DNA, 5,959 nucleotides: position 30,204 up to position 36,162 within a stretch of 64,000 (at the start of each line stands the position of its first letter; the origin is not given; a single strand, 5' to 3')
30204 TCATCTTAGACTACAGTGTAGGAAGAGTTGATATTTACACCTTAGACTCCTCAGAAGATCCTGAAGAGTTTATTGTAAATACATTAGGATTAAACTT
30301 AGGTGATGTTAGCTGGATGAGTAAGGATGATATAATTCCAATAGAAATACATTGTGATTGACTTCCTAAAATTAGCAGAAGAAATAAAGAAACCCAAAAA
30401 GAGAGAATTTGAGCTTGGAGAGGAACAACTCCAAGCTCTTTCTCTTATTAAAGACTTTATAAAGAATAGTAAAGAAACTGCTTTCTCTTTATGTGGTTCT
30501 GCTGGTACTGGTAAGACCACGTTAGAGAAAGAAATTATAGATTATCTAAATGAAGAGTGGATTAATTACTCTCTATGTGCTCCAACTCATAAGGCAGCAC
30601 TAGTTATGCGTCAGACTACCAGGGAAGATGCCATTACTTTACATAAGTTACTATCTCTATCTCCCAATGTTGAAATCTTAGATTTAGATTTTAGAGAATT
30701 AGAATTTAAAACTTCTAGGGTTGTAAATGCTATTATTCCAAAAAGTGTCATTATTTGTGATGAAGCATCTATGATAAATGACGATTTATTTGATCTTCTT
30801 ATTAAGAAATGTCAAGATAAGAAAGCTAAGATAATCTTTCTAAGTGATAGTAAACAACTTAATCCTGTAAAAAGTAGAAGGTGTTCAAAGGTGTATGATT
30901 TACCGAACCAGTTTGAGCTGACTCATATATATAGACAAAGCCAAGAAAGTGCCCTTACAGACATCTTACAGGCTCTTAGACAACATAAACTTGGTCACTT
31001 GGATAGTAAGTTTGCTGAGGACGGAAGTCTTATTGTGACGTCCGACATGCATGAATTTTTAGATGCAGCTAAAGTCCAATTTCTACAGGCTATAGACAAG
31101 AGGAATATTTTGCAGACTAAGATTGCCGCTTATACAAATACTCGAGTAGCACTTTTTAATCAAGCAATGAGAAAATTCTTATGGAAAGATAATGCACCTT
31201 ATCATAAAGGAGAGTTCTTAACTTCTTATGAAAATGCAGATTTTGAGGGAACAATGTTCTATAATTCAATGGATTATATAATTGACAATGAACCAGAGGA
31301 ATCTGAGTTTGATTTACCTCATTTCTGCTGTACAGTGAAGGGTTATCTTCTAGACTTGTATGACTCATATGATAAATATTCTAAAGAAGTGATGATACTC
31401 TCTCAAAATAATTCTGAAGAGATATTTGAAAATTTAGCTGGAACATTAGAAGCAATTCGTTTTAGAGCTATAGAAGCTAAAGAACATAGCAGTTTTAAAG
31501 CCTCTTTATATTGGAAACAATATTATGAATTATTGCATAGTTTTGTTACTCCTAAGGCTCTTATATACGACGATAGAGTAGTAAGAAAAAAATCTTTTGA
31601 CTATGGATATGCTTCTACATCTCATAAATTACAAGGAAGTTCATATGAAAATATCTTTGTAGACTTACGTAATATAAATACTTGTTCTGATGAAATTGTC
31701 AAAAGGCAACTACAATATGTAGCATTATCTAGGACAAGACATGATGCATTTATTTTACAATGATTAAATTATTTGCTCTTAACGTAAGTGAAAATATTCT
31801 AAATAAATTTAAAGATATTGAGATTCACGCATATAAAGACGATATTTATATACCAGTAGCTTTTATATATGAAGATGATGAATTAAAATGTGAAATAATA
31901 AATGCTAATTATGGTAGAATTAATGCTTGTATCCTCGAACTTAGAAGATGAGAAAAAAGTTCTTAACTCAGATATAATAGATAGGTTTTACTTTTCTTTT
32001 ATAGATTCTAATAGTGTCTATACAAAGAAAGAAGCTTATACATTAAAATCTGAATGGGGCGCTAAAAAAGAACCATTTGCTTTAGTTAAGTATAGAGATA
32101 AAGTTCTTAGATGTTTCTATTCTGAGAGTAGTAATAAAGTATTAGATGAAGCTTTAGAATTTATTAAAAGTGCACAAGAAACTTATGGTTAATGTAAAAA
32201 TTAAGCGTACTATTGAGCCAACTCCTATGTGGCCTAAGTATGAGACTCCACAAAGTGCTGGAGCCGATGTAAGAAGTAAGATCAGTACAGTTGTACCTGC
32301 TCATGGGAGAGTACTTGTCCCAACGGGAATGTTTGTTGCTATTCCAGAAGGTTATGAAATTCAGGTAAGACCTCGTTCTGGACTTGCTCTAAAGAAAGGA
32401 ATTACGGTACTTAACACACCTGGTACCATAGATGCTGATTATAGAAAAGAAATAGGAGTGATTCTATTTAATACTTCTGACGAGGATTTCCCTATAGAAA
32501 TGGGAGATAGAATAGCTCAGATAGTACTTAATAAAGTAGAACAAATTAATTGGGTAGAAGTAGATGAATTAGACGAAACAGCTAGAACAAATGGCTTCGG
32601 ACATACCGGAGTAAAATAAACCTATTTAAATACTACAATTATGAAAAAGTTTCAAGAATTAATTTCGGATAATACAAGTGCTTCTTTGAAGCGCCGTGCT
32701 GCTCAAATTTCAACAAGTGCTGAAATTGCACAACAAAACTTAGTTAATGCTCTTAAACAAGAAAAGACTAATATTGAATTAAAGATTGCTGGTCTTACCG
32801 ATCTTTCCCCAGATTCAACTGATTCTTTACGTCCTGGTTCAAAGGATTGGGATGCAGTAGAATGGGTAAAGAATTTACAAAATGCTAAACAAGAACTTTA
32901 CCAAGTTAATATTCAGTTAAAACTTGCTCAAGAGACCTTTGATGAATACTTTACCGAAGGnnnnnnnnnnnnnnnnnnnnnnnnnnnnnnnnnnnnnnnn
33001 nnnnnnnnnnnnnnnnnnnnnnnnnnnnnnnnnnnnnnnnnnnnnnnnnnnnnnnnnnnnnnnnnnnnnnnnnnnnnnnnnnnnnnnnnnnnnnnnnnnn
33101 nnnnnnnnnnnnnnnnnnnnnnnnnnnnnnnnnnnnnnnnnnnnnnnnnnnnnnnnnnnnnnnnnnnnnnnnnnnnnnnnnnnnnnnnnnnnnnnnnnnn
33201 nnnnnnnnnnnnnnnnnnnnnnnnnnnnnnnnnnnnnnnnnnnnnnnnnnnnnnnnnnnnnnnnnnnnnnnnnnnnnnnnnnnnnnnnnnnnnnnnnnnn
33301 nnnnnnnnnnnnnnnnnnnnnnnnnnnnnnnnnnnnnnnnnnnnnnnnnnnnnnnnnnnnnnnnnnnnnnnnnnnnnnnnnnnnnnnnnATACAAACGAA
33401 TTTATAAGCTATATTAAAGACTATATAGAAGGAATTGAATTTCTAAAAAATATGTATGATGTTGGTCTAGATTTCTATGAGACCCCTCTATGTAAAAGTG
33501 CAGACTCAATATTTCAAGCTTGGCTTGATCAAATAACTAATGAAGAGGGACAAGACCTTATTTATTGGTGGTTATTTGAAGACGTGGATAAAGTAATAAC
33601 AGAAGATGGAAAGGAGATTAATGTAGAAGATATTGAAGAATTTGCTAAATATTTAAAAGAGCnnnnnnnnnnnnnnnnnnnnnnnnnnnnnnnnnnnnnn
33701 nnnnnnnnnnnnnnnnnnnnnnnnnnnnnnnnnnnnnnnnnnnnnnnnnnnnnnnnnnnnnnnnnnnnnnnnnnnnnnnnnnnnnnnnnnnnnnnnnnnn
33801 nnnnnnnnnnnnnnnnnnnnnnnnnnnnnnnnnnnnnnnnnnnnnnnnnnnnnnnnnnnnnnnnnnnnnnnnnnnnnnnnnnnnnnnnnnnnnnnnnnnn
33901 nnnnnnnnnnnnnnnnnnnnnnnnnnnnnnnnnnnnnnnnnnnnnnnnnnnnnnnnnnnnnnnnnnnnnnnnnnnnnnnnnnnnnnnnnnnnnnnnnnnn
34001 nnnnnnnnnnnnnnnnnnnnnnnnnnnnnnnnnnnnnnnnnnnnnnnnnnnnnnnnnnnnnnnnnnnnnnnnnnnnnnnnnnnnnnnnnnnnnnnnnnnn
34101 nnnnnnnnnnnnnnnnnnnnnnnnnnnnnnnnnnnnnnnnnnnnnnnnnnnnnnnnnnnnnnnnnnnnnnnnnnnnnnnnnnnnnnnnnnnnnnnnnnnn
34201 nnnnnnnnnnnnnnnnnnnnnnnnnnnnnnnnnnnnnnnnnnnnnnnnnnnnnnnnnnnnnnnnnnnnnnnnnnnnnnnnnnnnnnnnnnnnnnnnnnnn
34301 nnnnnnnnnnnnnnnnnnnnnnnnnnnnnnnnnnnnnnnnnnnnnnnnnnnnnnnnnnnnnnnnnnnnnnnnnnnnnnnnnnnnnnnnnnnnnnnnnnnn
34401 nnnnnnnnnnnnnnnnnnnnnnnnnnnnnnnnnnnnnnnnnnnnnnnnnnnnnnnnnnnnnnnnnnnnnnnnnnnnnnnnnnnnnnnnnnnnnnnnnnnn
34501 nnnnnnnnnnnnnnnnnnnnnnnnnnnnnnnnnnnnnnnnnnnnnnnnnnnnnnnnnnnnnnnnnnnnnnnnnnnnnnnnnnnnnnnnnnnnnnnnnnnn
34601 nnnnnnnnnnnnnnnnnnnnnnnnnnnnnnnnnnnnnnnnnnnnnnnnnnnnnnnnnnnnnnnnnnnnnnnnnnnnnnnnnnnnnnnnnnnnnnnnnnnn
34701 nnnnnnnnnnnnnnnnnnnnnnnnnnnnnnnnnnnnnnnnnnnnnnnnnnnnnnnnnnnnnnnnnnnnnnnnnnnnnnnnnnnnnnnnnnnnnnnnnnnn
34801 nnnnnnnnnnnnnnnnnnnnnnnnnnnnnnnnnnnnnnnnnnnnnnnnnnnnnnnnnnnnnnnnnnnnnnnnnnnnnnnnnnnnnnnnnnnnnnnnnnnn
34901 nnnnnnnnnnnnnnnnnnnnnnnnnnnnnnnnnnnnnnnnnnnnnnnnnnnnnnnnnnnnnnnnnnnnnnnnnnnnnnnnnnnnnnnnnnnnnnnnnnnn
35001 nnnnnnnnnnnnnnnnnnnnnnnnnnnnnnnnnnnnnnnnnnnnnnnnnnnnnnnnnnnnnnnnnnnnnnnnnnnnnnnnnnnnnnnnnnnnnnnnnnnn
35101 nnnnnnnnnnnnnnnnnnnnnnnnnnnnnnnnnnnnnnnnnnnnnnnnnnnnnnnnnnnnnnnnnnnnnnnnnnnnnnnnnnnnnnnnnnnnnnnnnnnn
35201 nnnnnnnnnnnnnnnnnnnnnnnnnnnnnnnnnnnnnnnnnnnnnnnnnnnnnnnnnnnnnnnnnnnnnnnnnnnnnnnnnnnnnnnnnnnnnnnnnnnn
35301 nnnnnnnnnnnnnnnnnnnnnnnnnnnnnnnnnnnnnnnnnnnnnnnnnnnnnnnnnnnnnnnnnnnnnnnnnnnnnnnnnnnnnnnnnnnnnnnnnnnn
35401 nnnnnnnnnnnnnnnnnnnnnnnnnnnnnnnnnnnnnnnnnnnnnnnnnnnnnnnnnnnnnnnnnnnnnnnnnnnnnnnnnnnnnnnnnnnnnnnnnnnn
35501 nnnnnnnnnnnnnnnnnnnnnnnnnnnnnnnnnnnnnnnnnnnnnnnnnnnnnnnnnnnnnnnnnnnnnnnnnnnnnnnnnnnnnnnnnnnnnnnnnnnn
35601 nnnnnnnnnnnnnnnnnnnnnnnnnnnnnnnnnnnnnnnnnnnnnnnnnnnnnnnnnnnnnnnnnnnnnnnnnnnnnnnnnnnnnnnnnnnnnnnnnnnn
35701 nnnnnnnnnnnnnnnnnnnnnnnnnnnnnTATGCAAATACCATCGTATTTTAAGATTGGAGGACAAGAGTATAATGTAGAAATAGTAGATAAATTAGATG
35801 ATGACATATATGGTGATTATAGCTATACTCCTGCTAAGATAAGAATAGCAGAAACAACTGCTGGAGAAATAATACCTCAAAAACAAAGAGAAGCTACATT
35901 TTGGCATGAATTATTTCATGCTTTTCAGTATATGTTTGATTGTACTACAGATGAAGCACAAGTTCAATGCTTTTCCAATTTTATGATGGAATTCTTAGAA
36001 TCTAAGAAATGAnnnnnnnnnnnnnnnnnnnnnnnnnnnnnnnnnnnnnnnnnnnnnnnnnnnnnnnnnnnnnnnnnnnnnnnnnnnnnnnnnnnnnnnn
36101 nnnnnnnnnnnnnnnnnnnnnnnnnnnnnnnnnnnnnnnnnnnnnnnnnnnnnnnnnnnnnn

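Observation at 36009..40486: RNA repair pair (Rnl2-like RNA ligase + polynucleotide kinase-phosphatase) flanking a sigma factor and vWA protein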

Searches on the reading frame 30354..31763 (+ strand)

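Call 17: search_protein_families(library=pfam, proteins=[window:30354-31763:+], max_evalue=0.001)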
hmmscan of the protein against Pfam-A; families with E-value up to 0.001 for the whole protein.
window:30354-31763:+ (469 aa): 7 families
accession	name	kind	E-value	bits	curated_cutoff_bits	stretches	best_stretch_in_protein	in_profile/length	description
PF13604.12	AAA_30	-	2.2e-24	86.7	27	1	37-215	14-175/191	AAA domain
PF13245.12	AAA_19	-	4.6e-20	72.6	25.1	1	38-172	8-132/134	AAA domain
PF05970.20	PIF1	-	1.6e-10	41.4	25.9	1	21-173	2-156/223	PIF1-like helicase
PF13538.12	UvrD_C_2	-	1.4e-07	31.7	27.4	1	417-467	1-51/52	UvrD-like helicase C-terminal domain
PF13401.12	AAA_22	-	1.9e-05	25.4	27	1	41-162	5-120/130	AAA domain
PF01443.25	Viral_helicase1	-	0.0001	22.6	21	0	402-467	161-226/228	Viral superfamily 1 RNA helicase core domain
PF07728.20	AAA_5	-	0.00034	21.1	22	0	46-156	4-93/139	AAA domain (dynein-related subfamily)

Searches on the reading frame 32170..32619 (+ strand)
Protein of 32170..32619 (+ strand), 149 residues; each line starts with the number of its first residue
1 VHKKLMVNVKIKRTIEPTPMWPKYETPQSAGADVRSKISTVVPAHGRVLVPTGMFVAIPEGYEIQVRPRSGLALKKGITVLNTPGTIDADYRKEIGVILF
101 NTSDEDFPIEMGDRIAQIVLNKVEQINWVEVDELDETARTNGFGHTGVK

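Call 54: search_protein_families(library=pfam, proteins=[window:32170-32619:+], max_evalue=0.001)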
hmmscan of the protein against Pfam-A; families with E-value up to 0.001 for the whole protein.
window:32170-32619:+ (149 aa): 2 families
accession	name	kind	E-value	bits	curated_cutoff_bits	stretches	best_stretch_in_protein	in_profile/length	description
PF00692.24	dUTPase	-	7.9e-30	103.7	22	1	22-147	6-129/129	dUTPase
PF22769.1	DCD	-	1.3e-06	29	27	1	41-122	72-152/153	dCTP deaminase-like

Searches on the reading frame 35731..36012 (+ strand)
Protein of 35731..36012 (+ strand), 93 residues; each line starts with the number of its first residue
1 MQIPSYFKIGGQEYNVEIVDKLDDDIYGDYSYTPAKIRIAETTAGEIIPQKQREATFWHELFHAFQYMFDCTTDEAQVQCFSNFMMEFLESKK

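Call 3: search_protein_families(library=pfam, proteins=[window:35731-36012:+], max_evalue=0.01)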
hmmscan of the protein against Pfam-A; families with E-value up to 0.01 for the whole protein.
window:35731-36012:+ (93 aa): 1 family
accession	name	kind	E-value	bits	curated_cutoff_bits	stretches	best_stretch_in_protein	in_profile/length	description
PF10263.15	SprT-like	-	0.004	17.4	25.6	1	12-71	19-79/108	SprT-like family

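Call 4: search_protein_families(library=phrogs, proteins=[window:35731-36012:+], max_evalue=0.001)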
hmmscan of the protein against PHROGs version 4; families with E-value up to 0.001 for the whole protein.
window:35731-36012:+ (93 aa): 1 family
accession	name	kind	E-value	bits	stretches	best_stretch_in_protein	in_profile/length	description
phrog_1233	-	unknown function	2.4e-14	54.2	1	1-88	6-100/306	-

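Call 52: search_solved_structures(query=window:35731-36012:+, max_evalue=10, show_alignments=2)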
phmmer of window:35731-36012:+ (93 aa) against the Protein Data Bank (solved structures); distinct sequences matched with E-value up to 10: 0.
